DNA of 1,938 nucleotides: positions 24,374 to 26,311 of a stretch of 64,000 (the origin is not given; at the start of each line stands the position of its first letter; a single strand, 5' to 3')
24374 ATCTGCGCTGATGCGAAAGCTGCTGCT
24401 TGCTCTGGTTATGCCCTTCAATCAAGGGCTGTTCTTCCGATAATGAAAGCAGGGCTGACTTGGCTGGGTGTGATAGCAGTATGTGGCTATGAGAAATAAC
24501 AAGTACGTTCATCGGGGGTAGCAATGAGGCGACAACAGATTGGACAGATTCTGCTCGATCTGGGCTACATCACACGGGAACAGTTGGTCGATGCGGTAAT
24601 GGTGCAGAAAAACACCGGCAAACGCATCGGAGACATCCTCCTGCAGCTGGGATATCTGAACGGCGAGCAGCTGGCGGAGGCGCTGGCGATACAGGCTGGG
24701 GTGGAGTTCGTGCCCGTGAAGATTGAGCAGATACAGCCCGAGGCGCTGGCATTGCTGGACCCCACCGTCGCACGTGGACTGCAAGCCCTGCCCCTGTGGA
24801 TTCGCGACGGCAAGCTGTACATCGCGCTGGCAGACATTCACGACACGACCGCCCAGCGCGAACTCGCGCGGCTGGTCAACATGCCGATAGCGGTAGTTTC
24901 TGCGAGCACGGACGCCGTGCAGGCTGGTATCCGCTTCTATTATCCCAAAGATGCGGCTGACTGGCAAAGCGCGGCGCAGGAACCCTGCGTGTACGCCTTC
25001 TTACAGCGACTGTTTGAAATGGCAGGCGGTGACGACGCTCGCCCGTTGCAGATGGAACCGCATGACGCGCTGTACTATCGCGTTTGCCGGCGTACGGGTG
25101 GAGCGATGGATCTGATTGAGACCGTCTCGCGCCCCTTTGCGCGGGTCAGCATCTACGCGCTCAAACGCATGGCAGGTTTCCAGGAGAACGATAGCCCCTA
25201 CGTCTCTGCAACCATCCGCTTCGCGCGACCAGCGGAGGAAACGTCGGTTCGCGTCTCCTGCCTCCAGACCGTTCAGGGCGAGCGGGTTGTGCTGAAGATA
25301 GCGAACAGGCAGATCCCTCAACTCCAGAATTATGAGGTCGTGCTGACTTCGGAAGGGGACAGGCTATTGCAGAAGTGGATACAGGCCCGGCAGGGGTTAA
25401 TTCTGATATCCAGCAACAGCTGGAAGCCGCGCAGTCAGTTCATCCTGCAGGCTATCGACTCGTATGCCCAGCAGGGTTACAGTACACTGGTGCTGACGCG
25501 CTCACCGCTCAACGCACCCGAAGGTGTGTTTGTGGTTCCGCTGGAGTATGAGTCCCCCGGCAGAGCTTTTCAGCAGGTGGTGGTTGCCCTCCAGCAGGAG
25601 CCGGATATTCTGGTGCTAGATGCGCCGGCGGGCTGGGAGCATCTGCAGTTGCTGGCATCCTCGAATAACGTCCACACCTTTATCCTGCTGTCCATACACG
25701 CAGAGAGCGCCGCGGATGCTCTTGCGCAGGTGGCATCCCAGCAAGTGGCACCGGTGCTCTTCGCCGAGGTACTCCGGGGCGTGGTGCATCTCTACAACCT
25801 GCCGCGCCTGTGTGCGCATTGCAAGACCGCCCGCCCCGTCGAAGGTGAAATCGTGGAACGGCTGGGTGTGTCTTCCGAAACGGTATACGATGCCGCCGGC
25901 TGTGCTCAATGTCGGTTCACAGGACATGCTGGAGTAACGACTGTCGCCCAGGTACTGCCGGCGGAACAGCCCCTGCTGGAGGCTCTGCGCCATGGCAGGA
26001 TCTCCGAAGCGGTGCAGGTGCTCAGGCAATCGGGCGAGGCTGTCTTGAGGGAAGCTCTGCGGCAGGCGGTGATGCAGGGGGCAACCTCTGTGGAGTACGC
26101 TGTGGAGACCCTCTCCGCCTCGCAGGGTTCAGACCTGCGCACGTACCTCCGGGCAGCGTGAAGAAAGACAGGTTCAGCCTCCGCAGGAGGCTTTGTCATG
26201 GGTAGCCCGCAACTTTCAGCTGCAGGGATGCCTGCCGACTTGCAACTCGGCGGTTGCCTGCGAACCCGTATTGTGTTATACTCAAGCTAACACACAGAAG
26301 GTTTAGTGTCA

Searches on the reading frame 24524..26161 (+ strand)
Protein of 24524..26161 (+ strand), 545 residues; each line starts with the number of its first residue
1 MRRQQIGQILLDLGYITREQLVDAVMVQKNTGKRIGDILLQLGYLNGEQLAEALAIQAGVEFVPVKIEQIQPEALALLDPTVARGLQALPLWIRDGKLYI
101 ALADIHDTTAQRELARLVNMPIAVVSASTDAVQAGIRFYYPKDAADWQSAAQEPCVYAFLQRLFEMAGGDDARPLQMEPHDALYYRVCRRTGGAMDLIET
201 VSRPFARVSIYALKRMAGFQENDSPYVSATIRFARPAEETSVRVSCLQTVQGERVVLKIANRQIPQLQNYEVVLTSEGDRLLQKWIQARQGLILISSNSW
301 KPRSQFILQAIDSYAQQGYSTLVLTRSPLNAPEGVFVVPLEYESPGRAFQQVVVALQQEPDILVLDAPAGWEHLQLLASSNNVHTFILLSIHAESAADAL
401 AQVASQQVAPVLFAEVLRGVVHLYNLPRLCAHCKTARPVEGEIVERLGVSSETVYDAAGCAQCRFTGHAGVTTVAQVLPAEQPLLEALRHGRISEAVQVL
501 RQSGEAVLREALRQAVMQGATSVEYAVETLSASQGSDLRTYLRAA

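Call 13: search_protein_families(library=pfam, proteins=[window:24524-26161:+])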
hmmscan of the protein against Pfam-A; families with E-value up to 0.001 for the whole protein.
window:24524-26161:+ (545 aa): 2 families
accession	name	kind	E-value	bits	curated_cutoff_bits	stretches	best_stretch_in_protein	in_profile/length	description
PF00437.27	T2SSE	-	5.8e-23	81.6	24.9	1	230-524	82-366/370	Type II/IV secretion system protein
PF05157.20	MshEN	-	1.1e-11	45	23.1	1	59-143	2-87/90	MshEN domain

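Call 58: find_encoding_contigs(protein=window:24524-26161:+, flank=3000, max_places=4)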
Protein window:24524-26161:+ (545 aa): no gene with exactly this product is on record in the collection.
